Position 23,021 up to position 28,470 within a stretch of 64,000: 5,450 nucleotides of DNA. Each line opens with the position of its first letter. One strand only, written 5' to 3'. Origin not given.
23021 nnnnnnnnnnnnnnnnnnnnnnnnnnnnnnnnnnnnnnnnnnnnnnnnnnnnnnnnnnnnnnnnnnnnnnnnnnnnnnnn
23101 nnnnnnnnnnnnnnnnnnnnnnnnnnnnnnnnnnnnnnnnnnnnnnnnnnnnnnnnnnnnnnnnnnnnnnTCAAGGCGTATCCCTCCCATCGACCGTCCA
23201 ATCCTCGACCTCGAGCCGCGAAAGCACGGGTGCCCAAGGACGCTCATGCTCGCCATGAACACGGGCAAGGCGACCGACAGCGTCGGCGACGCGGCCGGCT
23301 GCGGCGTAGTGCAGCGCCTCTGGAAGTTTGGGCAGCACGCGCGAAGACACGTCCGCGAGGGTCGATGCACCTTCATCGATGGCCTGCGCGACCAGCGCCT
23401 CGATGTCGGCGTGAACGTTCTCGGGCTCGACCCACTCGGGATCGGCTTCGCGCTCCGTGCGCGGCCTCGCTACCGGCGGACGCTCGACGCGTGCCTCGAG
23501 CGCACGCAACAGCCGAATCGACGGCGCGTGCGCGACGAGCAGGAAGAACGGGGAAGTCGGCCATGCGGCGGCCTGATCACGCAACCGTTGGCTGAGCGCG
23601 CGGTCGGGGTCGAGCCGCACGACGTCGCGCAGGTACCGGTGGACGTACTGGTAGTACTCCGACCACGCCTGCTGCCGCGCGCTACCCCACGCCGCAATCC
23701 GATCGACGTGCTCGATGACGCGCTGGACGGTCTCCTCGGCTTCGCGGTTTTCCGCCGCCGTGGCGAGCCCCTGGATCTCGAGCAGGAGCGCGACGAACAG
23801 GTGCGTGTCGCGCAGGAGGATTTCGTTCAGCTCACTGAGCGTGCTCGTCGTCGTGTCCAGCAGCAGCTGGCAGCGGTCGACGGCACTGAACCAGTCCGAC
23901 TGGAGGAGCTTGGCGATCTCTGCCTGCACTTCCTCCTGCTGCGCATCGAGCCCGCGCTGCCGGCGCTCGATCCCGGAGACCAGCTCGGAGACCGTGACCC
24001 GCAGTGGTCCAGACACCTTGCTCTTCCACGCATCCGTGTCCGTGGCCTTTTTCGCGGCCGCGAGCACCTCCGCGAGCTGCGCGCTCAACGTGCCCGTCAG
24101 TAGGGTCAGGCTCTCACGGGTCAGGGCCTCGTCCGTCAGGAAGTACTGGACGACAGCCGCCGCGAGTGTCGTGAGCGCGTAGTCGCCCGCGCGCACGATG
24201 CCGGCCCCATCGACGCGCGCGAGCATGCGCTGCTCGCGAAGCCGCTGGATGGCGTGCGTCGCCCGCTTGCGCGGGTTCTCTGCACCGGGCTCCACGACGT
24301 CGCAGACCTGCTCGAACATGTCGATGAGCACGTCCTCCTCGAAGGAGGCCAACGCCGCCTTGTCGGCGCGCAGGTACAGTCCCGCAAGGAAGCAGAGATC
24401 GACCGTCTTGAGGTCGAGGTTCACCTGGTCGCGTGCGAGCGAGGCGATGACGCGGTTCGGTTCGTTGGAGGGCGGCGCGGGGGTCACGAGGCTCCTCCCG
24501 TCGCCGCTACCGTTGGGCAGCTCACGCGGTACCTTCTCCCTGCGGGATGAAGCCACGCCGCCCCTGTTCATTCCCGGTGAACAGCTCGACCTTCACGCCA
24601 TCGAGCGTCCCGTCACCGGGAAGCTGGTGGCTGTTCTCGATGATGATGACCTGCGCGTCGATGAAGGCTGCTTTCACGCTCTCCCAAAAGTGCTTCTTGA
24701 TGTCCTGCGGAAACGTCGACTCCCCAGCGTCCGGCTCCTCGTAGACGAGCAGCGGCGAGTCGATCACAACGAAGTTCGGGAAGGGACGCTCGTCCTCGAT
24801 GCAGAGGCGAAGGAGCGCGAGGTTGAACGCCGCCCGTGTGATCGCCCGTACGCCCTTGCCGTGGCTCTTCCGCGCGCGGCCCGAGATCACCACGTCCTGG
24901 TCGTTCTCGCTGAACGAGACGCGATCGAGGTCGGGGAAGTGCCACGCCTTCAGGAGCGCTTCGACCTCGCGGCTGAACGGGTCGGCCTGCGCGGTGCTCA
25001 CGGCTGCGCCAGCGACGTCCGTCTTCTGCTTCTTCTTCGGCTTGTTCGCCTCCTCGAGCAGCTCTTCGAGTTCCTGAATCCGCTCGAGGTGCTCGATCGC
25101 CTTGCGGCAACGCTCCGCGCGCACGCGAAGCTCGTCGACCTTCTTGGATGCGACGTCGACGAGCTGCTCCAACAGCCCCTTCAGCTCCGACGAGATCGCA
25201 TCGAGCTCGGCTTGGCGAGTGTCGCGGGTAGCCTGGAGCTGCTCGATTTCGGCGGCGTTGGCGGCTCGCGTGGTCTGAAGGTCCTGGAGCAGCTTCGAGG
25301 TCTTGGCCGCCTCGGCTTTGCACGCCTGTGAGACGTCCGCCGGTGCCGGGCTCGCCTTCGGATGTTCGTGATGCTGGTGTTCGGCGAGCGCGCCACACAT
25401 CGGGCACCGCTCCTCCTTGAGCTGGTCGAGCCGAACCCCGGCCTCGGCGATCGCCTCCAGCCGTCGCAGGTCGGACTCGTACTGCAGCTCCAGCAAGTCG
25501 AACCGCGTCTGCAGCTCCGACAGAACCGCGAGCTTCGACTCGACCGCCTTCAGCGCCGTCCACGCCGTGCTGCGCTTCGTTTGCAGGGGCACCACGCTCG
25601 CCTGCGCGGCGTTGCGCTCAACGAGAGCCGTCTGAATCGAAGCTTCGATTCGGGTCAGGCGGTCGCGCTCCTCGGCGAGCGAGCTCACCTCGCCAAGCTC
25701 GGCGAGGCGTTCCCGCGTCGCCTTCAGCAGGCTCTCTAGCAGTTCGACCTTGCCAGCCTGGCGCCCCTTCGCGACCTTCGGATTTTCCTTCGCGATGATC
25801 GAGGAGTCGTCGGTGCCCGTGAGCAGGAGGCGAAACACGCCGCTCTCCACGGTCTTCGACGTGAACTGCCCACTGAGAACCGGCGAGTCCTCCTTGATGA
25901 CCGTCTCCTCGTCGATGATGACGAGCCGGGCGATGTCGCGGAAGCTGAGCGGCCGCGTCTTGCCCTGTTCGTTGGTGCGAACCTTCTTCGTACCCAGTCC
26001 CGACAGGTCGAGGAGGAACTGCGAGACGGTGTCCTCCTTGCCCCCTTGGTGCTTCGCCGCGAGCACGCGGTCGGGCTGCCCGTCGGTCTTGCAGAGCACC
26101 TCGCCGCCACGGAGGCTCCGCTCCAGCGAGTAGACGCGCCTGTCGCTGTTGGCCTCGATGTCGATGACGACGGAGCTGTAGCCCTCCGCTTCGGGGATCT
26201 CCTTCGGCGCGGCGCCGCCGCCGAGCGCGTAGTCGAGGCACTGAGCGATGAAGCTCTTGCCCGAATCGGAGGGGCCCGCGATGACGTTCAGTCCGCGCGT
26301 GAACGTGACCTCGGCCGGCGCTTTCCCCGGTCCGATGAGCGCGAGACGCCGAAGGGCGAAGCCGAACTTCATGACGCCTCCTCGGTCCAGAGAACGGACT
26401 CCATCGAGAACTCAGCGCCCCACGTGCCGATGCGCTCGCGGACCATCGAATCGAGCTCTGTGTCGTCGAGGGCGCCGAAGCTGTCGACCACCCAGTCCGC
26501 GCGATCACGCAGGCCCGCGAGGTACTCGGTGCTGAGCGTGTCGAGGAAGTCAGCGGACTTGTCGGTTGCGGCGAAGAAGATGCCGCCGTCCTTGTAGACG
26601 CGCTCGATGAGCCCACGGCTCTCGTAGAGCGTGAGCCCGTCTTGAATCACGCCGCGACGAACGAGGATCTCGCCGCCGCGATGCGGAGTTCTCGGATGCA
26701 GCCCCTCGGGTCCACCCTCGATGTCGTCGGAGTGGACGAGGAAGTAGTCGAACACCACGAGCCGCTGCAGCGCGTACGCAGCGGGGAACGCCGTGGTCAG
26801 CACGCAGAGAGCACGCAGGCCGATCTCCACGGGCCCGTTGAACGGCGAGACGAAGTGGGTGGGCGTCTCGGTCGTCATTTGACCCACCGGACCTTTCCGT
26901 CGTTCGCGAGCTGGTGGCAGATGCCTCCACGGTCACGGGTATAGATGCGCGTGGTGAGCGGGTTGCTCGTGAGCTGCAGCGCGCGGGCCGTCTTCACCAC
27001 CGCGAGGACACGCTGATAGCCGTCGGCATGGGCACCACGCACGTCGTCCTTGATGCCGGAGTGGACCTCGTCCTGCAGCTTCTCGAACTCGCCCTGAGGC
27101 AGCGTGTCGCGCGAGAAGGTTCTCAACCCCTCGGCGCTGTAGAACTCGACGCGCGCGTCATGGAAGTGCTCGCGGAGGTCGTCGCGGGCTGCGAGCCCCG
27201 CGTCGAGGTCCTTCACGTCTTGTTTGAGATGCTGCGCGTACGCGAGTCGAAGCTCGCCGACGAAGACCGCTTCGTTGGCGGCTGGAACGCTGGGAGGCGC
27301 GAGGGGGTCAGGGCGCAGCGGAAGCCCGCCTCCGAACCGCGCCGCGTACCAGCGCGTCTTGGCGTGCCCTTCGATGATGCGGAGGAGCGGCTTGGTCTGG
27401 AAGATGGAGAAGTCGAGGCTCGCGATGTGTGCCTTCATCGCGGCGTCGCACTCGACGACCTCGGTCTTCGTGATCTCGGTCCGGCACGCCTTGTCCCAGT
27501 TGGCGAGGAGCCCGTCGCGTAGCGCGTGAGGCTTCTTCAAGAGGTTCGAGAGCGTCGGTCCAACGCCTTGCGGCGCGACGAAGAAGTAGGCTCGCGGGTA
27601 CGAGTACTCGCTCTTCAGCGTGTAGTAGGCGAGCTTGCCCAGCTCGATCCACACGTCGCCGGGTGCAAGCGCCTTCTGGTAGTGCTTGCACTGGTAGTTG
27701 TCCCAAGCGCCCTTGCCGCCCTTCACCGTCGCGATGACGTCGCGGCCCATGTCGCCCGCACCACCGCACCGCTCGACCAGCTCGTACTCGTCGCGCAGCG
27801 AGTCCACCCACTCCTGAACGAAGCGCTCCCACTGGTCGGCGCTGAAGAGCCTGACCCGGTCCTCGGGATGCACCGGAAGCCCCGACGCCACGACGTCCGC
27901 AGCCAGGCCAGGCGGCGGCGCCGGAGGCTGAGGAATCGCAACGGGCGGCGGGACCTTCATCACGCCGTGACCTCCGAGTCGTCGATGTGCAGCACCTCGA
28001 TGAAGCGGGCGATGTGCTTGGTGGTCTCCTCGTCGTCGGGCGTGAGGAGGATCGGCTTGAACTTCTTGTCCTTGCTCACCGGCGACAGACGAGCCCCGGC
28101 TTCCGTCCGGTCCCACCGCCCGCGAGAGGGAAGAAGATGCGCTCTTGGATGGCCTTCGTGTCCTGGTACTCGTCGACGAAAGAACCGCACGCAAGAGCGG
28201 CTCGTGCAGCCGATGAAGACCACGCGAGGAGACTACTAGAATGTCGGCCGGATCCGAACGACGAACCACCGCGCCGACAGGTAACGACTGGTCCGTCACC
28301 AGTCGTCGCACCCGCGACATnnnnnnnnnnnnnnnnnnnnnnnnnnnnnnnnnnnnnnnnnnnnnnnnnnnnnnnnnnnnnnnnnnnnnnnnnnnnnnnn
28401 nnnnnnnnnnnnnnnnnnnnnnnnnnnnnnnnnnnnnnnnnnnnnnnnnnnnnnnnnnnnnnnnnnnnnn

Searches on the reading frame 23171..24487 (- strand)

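Call 71: search_protein_families(library=padloc, proteins=[window:23171-24487:-], max_evalue=0.00001)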
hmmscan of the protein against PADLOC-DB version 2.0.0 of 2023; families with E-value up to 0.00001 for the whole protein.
window:23171-24487:- (438 aa): 0 families

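Call 100: search_protein_families(library=pfam, proteins=[window:23171-24487:-], max_evalue=0.0001)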
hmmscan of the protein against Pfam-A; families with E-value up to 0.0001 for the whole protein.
window:23171-24487:- (438 aa): 3 families
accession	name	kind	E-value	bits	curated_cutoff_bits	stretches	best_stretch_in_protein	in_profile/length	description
PF17192.9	MukF_M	-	1.6e-27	96.8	25.2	1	127-282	5-161/161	MukF middle domain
PF03882.20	KicB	-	2.4e-09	37.9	22.1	1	18-118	14-114/115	MukF winged-helix domain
PF17193.9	MukF_C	-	9.7e-05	23.1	27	0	284-414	1-133/158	MukF C-terminal domain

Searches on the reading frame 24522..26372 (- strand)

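Call 3: search_protein_families(library=pfam, proteins=[window:24522-26372:-], max_evalue=0.01)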
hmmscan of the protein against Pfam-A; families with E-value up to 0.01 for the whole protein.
window:24522-26372:- (616 aa): 3 families
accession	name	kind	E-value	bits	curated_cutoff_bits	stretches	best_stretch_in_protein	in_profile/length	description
PF13476.12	AAA_23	-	3.4e-09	38.1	27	1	20-250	13-197/201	AAA domain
PF10046.14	BLOC1_2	-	0.0002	22.1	33.4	1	379-440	4-65/96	Biogenesis of lysosome-related organelles complex-1 subunit 2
PF19979.4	DUF6415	-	0.0085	17.3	27.5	1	383-435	13-65/95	Family of unknown function (DUF6415)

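Call 4: search_protein_families(library=padloc, proteins=[window:24522-26372:-], max_evalue=0.01)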
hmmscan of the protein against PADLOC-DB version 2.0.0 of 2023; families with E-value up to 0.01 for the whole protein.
window:24522-26372:- (616 aa): 22 families
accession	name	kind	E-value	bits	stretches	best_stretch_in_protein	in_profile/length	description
PDLC03863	LmuB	-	2.1e-167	556.5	1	5-611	3-609/610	-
PDLC03867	LmuB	-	5.7e-78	260.9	1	5-609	4-600/605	-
PDLC03862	LmuB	-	1e-52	177.4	1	3-581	5-612/643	-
PDLC03859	LmuB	-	9.7e-36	122.1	1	9-581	7-585/611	-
PDLC03860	LmuB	-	3.9e-16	56.7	2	252-540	230-488/565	-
PDLC03866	LmuB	-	4.1e-10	36.6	1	22-452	20-466/641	-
PDLC03864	LmuB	-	3e-07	27.4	1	23-540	69-599/657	-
PDLC04140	mad8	-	1.6e-06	25.9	1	25-209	26-101/314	mads_8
PDLC00254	LmuB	-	2.1e-05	21.4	0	228-443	197-415/563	AAA ATPase domain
PDLC00262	LmuB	-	2.6e-05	21.3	0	20-141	19-132/588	AAA ATPase domain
PDLC00249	LmuB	-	5.1e-05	20.1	0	17-83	17-81/565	AAA ATPase domain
PDLC02753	PbeC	-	0.0001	18.8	1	208-434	238-449/648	PbeC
PDLC02726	PbeC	-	0.00086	15.9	1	315-456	319-460/637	PbeC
PDLC00099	GajA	-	0.00087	16.3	0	20-50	23-53/626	AAA ATPase domain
PDLC00256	LmuB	-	0.0018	15.1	0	18-52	18-52/563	AAA ATPase domain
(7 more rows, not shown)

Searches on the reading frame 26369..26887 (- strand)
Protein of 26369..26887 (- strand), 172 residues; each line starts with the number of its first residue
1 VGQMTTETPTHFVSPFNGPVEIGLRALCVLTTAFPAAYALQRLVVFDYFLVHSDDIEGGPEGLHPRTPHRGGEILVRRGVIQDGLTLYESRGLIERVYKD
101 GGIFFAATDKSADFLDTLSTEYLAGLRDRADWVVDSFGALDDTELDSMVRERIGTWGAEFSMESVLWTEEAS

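Call 3: search_protein_families(library=pfam, proteins=[window:26369-26887:-], max_evalue=0.01)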
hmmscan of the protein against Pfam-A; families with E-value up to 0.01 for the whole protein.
window:26369-26887:- (172 aa): 1 family
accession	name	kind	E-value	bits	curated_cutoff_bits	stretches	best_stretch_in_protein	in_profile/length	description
PF20288.3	MC2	-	2.6e-49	167.3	26.9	1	15-159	1-145/145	ABC-three component (ABC-3C) system Middle Component 2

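Call 4: search_protein_families(library=padloc, proteins=[window:26369-26887:-], max_evalue=0.01)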
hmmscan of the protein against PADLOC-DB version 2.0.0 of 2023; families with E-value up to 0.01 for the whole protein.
window:26369-26887:- (172 aa): 3 families
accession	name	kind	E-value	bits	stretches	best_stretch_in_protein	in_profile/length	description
PDLC03871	LmuC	-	2e-50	168.9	1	5-160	2-154/156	-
PDLC03875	LmuC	-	9.5e-13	46.3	1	15-152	4-141/149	-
PDLC03869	LmuC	-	1.8e-08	32.2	1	73-153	84-164/168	-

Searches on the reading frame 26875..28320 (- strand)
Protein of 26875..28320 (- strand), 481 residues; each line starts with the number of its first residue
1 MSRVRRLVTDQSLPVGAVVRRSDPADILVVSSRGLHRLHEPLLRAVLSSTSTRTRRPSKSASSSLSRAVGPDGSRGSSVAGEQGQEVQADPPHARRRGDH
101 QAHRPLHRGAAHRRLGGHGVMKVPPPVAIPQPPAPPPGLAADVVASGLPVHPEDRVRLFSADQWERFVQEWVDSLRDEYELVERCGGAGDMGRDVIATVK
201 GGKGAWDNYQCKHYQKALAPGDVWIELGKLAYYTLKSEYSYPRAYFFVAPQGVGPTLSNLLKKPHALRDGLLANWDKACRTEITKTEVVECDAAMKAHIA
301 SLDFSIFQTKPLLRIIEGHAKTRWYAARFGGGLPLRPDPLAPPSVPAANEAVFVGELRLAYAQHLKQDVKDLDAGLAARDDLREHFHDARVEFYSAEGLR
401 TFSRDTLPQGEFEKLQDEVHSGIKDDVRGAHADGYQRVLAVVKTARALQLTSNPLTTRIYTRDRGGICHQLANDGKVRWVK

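Call 3: search_protein_families(library=pfam, proteins=[window:26875-28320:-], max_evalue=0.01)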
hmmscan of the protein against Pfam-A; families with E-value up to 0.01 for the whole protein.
window:26875-28320:- (481 aa): 1 family
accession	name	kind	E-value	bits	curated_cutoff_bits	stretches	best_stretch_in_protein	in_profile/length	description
PF20282.3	CTD6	-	2.2e-39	135.3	26.4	1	350-479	1-130/130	C-terminal domain 6 of the ABC-three component (ABC-3C) systems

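Call 4: search_protein_families(library=padloc, proteins=[window:26875-28320:-], max_evalue=0.01)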
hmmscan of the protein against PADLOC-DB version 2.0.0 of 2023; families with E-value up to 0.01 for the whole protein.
window:26875-28320:- (481 aa): 3 families
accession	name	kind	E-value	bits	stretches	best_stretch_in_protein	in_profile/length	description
PDLC03852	LmuA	-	1e-116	388.6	1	145-481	5-334/336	-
PDLC03857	LmuA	-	2.6e-31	107.5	1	336-481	174-324/327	-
PDLC03851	LmuA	-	9.9e-05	20.3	1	382-481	220-325/343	-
